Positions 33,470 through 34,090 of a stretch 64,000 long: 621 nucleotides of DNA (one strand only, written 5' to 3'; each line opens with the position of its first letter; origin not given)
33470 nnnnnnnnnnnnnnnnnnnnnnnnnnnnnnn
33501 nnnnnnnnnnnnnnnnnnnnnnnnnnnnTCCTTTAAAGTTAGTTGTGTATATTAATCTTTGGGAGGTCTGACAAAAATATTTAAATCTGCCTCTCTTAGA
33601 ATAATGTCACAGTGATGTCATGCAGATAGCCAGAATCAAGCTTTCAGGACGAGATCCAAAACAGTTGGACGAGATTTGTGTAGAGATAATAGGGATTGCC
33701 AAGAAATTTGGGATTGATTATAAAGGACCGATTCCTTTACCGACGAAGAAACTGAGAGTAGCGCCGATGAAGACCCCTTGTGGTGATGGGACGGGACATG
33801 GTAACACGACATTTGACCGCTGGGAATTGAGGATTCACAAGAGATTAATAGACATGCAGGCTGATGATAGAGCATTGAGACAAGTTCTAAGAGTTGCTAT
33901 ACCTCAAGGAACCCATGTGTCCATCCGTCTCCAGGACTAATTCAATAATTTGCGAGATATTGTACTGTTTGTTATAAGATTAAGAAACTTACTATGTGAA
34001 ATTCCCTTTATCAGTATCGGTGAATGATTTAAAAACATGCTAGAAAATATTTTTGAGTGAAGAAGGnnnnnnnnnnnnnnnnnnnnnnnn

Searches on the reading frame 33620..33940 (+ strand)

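Call 67: search_protein_families(library=pfam, proteins=[window:33620-33940:+])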
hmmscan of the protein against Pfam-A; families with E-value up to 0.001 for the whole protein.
window:33620-33940:+ (106 aa): 1 family
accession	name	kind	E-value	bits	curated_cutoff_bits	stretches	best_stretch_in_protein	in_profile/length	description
PF00338.27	Ribosomal_S10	-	8.7e-23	80.9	21.2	1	5-102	1-97/98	Ribosomal protein S10p/S20e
